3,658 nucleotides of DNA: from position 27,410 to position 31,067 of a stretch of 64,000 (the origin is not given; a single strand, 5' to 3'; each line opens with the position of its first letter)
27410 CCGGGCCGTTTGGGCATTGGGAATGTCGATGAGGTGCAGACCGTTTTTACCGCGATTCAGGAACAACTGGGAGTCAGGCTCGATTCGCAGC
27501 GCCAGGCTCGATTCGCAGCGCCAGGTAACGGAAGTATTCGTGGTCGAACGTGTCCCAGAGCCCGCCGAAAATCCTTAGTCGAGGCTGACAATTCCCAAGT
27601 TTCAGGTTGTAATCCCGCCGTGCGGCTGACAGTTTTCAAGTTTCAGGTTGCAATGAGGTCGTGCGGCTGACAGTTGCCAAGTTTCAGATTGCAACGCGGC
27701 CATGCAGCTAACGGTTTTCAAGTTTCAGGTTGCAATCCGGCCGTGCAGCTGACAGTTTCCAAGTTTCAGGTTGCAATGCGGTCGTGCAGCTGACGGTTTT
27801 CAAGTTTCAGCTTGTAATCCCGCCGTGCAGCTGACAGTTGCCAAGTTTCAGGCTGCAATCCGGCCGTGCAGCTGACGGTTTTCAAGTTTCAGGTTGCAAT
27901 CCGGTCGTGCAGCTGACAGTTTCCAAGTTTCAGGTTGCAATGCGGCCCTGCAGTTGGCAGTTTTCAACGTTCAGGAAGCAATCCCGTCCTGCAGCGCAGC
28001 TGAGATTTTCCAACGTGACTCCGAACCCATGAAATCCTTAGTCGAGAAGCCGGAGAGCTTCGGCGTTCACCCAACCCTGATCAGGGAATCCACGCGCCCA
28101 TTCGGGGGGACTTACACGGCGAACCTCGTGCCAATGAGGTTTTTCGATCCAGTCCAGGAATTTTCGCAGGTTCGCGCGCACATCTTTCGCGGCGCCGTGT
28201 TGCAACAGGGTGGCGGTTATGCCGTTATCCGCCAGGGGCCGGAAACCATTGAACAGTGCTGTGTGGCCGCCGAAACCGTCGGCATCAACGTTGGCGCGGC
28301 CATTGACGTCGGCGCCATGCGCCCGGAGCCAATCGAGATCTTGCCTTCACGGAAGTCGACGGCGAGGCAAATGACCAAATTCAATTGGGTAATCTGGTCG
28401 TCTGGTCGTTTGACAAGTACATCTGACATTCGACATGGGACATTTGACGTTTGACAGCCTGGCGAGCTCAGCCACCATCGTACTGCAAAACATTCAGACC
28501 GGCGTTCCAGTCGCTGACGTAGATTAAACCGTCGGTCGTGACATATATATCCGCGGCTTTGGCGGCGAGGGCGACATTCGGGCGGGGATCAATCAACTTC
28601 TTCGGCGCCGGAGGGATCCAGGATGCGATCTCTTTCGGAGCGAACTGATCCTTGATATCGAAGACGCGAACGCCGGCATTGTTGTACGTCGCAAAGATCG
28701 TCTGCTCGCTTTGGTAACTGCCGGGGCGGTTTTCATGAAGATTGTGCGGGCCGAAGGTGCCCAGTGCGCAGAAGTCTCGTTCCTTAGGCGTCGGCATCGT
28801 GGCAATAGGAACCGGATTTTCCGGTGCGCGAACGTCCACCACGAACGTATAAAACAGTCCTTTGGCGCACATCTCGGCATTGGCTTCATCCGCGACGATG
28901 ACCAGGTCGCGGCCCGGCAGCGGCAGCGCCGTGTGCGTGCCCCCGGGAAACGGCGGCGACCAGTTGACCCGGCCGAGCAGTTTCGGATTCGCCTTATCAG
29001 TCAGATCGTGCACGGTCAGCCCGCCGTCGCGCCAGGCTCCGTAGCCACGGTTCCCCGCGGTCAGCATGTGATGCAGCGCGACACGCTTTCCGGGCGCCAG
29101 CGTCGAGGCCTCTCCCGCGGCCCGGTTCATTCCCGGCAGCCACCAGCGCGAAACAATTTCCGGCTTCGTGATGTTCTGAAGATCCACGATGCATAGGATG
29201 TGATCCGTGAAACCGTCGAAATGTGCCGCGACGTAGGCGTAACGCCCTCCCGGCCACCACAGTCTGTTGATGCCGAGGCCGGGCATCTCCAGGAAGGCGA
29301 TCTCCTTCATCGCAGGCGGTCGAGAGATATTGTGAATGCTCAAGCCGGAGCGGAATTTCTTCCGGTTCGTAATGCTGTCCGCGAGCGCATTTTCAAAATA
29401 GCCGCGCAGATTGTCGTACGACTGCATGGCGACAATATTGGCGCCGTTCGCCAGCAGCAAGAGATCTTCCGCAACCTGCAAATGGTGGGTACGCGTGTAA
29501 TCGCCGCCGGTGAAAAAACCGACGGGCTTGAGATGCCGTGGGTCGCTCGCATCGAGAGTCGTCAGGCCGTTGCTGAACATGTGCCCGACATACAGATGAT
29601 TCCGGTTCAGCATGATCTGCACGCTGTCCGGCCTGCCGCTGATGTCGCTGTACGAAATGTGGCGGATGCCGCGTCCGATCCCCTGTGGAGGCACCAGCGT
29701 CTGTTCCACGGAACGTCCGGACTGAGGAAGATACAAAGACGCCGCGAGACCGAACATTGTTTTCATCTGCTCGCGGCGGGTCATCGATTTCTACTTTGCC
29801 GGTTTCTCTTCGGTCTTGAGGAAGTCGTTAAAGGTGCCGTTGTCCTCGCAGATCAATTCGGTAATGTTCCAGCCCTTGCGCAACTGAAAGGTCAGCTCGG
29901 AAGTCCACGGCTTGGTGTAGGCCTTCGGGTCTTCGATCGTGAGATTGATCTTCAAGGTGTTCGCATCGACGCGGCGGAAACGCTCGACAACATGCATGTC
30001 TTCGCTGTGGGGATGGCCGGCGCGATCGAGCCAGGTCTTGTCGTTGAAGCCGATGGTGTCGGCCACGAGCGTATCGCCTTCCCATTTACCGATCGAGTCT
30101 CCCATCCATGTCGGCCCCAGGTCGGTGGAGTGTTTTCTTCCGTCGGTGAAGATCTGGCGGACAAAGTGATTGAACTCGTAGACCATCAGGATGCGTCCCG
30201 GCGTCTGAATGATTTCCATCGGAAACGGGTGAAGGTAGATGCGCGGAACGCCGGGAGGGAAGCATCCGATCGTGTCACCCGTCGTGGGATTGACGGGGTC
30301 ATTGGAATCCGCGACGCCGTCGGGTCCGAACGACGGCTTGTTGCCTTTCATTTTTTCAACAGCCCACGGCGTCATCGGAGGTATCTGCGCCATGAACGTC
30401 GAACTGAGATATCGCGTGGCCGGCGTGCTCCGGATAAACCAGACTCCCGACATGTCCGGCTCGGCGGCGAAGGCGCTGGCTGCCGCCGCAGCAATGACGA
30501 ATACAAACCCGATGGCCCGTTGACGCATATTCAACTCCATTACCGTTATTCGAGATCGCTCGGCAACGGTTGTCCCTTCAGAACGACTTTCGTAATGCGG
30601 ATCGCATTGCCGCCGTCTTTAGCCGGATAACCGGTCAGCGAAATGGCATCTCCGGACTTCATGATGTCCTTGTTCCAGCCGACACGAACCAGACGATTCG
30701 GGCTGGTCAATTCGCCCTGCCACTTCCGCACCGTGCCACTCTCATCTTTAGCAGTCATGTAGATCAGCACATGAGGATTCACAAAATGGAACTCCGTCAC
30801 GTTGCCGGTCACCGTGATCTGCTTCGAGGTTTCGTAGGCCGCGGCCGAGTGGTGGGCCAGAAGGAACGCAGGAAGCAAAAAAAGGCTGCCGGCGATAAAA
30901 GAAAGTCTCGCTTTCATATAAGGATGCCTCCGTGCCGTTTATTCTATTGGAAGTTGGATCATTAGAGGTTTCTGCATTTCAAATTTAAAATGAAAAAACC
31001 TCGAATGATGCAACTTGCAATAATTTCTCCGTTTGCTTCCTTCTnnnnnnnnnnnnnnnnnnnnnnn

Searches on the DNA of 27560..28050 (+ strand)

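Call 62: search_dna_similar(query=window:27560-28050:+, collection=plasmids, mode=distant, max_evalue=0.001, max_rows=10)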
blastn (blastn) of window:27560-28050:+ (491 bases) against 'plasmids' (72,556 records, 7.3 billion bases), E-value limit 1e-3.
No match.

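Call 63: search_dna_similar(query=window:27560-28050:+, collection=phages, mode=distant, max_evalue=0.001, max_rows=10)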
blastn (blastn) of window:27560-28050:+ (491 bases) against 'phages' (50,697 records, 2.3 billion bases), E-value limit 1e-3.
No match.

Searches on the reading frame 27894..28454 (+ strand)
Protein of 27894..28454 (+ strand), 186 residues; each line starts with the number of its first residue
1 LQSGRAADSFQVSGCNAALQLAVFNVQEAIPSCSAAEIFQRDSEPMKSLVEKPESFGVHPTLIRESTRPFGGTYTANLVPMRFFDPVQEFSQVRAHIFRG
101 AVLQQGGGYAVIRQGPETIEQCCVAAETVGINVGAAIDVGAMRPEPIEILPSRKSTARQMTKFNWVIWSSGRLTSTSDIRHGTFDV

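Call 32: find_encoding_contigs(protein=window:27894-28454:+, flank=3000, max_places=10)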
Protein window:27894-28454:+ (186 aa): no gene with exactly this product is on record in the collection.

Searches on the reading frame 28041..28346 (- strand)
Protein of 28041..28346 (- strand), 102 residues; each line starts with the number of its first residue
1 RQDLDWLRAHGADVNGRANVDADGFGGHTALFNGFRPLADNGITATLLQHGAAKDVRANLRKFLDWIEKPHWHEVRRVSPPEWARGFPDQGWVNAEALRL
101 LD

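Call 33: search_protein_families(library=pfam, proteins=[window:28041-28346:-], max_evalue=1)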
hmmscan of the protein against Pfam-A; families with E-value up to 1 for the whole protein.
seq(102 aa): 0 families

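Call 35: find_homologous_proteins(query=window:28041-28346:-, max_evalue=0.00001)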
Query seq(102 aa) (102 aa): 59 proteins with E <= 0.00001 among 64 candidates.
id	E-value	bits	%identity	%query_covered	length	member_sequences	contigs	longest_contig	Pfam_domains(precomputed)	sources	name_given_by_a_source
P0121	8.5e-37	144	64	100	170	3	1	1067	PF13606.13,PF00023.37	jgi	jgi:ankyrin repeat protein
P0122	2.6e-35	139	64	99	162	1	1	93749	PF13606.13,PF12796.14,PF00023.37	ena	-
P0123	4.3e-35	138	64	97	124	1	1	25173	PF13606.13,PF12796.14,PF00023.37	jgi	jgi:ankyrin repeat protein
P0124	3.0e-34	135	62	99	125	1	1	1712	PF12796.14,PF00023.37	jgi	jgi:ankyrin repeat protein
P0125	4.9e-34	135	65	94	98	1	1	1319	-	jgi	jgi:hypothetical protein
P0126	6.7e-33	131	63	96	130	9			PF13606.13,PF00023.37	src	-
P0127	7.5e-33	131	60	100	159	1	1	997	PF13606.13,PF00023.37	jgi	jgi:ankyrin repeat protein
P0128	8.2e-33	131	58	100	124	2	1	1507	PF00023.37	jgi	-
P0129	1.0e-32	131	61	100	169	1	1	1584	PF13606.13,PF00023.37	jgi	jgi:hypothetical protein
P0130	1.2e-32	130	63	95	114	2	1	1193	-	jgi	-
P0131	2.2e-32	129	58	100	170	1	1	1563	PF13606.13,PF12796.14,PF00023.37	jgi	jgi:ankyrin repeat protein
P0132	1.4e-31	127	62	95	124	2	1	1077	PF13606.13,PF12796.14,PF00023.37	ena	-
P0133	3.9e-31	125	59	100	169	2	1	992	PF13606.13,PF12796.14,PF00023.37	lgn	-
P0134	8.4e-31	124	57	99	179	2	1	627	PF13606.13,PF12796.14,PF00023.37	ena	-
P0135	8.8e-31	124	60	99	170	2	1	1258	PF12796.14,PF00023.37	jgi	jgi:hypothetical protein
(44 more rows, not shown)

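Call 36: find_encoding_contigs(protein=P0122, flank=6000, max_places=3)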
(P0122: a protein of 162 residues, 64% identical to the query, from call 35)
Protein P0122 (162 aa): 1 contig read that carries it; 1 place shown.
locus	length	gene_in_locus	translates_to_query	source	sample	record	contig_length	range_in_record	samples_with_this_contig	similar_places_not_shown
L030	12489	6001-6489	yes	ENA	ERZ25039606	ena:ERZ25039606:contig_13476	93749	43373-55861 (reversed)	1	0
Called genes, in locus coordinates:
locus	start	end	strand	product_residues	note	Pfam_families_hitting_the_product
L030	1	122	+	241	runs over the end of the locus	-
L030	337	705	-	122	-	PF12727:PBP_like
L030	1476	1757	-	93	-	-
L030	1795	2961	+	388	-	-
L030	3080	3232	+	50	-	-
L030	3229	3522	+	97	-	-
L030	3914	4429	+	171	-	PF13531:SBP_bac_11 (weak)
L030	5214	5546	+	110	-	-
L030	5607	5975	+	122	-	-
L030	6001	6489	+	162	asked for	PF12796:Ank_2 (weak), PF00023:Ank (weak), PF13606:Ank_3 (faint)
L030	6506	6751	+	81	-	-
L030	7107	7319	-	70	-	PF04986:Y2_Tnp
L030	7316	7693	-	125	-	PF04986:Y2_Tnp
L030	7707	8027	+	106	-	-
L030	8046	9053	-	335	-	PF02899:Phage_int_SAM_1, PF00589:Phage_integrase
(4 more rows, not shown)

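Call 37: find_encoding_contigs(protein=P0123, flank=6000, max_places=3)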
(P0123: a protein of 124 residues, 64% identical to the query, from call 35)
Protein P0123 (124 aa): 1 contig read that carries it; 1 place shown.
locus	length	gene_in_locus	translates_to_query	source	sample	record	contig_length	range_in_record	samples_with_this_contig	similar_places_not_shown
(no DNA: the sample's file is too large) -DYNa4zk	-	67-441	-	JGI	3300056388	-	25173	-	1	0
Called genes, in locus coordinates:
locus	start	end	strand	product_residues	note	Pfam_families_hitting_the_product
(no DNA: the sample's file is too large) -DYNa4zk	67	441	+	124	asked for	PF12796:Ank_2 (faint), PF00023:Ank (weak), PF13606:Ank_3 (faint)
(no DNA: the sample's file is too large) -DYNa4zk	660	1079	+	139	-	PF04347:FliO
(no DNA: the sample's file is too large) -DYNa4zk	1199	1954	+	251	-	PF00813:FliP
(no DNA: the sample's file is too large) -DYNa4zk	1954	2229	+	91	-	PF01313:Bac_export_3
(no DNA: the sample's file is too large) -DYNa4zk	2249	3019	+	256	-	PF01311:Bac_export_1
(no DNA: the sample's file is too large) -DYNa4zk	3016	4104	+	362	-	PF01312:Bac_export_2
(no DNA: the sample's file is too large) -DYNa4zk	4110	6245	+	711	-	PF00771:FHIPEP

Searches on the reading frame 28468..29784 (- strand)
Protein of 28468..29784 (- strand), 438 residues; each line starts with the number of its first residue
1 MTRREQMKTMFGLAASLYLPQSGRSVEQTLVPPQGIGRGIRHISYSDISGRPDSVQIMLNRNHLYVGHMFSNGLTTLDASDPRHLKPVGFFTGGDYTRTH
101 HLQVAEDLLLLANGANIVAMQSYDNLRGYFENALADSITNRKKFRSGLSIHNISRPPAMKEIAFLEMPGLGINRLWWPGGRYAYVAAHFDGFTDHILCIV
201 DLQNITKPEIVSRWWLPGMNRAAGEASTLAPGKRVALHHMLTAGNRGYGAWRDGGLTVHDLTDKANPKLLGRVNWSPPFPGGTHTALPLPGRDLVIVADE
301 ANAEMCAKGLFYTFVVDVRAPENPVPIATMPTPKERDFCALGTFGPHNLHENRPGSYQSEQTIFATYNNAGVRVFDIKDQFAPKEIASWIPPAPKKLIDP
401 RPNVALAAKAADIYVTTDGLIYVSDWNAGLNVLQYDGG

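Call 18: search_protein_families(library=pfam, proteins=[window:28468-29784:-], max_evalue=0.01)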
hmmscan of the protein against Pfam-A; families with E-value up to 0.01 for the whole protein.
window:28468-29784:- (438 aa): 1 family
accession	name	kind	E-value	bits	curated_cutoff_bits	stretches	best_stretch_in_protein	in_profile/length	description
PF08309.17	LVIVD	-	1.7e-07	30.9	20.2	0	248-274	15-41/42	LVIVD repeat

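Call 19: search_protein_families(library=ncbifam, proteins=[window:28468-29784:-], max_evalue=0.01)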
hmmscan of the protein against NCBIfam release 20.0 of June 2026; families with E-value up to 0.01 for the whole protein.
window:28468-29784:- (438 aa): 0 families

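Call 20: find_encoding_contigs(protein=window:28468-29784:-, flank=10000, max_places=10)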
Protein window:28468-29784:- (438 aa): 4 contigs read that carry it; 2 places shown.
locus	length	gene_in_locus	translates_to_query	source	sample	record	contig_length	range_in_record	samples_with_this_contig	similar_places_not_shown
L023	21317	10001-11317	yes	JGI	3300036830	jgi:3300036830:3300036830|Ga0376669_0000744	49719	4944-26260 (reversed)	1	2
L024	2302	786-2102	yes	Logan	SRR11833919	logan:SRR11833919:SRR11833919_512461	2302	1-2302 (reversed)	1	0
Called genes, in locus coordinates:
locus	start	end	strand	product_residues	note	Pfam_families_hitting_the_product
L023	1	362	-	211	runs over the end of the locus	PF11611:DUF4352 (faint)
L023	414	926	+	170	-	-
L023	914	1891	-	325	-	-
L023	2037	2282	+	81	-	PF04014:MazE_antitoxin (weak)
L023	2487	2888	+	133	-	PF00392:GntR, PF13730:HTH_36 (faint)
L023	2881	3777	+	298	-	PF00005:ABC_tran, PF13304:AAA_21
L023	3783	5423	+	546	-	-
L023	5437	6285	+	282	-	PF12543:DUF3738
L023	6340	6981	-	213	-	PF00041:fn3 (weak)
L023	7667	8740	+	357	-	PF04909:Amidohydro_2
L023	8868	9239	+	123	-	PF19649:DUF6152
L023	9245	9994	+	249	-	-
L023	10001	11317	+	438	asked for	PF08309:LVIVD (faint)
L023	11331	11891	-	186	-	-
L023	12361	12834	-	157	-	PF12543:DUF3738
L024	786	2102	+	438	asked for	PF08309:LVIVD (faint)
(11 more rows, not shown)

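Call 24: find_homologous_proteins(query=window:28468-29784:-, max_evalue=1e-30)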
Query window:28468-29784:- (438 aa): 4045 proteins with E <= 1e-30 among 8000 candidates; the best 120 are listed.
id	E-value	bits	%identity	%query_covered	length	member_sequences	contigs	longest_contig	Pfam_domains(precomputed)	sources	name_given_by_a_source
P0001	8.3e-275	929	89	100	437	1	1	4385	PF08309.18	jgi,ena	-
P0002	1.2e-270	916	89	100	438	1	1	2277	PF08309.18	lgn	-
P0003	1.0e-265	899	85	100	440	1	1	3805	PF08309.18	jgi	jgi:hypothetical protein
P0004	2.4e-265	898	85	100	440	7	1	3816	PF08309.18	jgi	jgi:hypothetical protein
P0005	3.6e-265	898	85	100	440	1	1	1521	PF08309.18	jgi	jgi:hypothetical protein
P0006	7.1e-265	897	84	100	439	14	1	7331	-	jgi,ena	-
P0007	1.1e-262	890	84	100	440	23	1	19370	PF08309.18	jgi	jgi:hypothetical protein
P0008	1.6e-261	886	83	100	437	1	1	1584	PF08309.18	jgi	jgi:hypothetical protein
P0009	3.3e-259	878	83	100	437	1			-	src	-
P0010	1.0e-258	876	84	100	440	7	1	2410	PF08309.18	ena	-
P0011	7.1e-257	870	82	100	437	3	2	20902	PF08309.18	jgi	-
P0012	6.0e-256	867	84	100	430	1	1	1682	PF08309.18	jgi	-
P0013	2.2e-255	865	83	100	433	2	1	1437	PF08309.18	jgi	jgi:hypothetical protein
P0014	2.3e-253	859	83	100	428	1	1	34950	PF08309.18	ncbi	-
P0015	2.8e-252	855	82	100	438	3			PF08309.18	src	-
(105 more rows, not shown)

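Call 25: find_encoding_contigs(protein=P0001, flank=10000, max_places=4)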
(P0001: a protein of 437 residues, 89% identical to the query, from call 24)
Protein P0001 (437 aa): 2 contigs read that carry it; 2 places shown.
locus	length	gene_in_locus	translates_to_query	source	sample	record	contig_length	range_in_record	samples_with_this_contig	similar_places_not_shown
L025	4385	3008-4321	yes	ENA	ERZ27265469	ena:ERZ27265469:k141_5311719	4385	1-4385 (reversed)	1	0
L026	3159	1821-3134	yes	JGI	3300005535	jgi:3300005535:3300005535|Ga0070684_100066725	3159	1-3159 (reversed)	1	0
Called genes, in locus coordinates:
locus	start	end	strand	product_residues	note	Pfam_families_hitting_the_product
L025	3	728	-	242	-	?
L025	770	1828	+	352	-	PF04909:Amidohydro_2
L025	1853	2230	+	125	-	PF19649:DUF6152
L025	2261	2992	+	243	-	-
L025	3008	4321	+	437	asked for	PF08309:LVIVD (faint)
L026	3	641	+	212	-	?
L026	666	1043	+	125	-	PF19649:DUF6152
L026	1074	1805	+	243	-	-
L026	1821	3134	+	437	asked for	PF08309:LVIVD (faint)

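Call 26: find_encoding_contigs(protein=P0007, flank=10000, max_places=4)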
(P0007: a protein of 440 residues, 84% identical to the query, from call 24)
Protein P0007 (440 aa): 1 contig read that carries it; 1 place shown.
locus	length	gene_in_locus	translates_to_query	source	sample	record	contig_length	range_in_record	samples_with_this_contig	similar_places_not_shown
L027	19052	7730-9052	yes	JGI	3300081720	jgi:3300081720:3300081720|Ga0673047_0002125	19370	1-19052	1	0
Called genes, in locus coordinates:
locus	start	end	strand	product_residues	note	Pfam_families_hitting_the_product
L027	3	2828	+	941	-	?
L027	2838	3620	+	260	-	-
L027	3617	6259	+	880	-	PF07244:POTRA, PF08478:POTRA_1 (faint), PF07244:POTRA, PF01103:Omp85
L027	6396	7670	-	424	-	PF01435:Peptidase_M48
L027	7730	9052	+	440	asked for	PF08309:LVIVD (faint)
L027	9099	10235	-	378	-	PF04406:TP6A_N, PF20768:Topo_VI_alpha, PF21180:TOP6A-Spo11_Toprim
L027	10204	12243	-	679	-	PF02518:HATPase_c, PF13589:HATPase_c_3, PF05833:NFACT_N (faint), PF00416:Ribosomal_S13 (faint), PF09239:Topo-VIb_trans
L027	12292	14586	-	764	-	PF00069:Pkinase, PF01636:APH (faint), PF07714:PK_Tyr_Ser-Thr, PF13431:TPR_17 (faint), PF03109:ABC1 (weak), PF06287:DUF1039 (faint), PF13428:TPR_14 (faint), PF07719:TPR_2 (faint), +6 more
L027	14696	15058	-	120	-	PF14026:SCO4226-like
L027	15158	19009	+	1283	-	PF00041:fn3 (weak), PF16656:Pur_ac_phosph_N (faint), PF25059:FN3_DSCAM-DSCAML_C (faint), PF25833:Fn3_SaeA_3rd (faint), PF06486:DUF1093 (faint), PF00041:fn3, PF00082:Peptidase_S8, PF17957:Big_7 (weak), +2 more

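Call 27: find_encoding_contigs(protein=P0014, flank=10000, max_places=4)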
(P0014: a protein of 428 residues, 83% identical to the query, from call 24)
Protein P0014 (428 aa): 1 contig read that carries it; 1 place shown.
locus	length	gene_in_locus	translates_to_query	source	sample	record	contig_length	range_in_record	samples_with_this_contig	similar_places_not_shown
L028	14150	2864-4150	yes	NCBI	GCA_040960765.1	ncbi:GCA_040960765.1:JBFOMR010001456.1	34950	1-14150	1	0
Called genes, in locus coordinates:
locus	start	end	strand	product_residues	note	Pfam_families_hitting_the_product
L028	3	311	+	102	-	?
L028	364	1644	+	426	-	PF07969:Amidohydro_3 (weak), PF01979:Amidohydro_1, PF07969:Amidohydro_3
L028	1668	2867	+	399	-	PF07969:Amidohydro_3, PF01979:Amidohydro_1, PF07969:Amidohydro_3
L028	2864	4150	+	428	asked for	PF08309:LVIVD (faint)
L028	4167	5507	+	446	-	PF00764:Arginosuc_synth, PF20979:Arginosuc_syn_C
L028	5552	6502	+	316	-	PF00892:EamA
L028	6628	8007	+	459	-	PF16655:PhoD_N, PF09423:PhoD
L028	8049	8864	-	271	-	PF01135:PCMT, PF05175:MTS, PF13489:Methyltransf_23, PF01209:Ubie_methyltran, PF06325:PrmA, PF13847:Methyltransf_31, PF08241:Methyltransf_11, PF08242:Methyltransf_12, +5 more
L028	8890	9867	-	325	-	PF01258:zf-dskA_traR (weak), PF07228:SpoIIE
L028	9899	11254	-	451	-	PF03972:MmgE_PrpD_N, PF19305:MmgE_PrpD_C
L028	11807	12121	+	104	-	PF00076:RRM_1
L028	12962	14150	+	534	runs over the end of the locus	PF07519:Tannase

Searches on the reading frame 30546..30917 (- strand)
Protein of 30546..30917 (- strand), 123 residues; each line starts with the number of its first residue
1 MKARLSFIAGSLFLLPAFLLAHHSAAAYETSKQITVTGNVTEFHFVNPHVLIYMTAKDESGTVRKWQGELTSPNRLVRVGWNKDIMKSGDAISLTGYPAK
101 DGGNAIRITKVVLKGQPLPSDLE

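Call 18: search_protein_families(library=pfam, proteins=[window:30546-30917:-], max_evalue=0.01)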
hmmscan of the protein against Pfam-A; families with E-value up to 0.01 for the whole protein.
window:30546-30917:- (123 aa): 1 family
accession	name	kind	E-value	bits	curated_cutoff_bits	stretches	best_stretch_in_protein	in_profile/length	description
PF19649.4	DUF6152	-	2.3e-27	95.4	27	1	20-103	10-93/98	Family of unknown function (DUF6152)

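Call 19: search_protein_families(library=ncbifam, proteins=[window:30546-30917:-], max_evalue=0.01)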
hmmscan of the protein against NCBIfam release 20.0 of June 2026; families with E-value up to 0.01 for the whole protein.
window:30546-30917:- (123 aa): 0 families
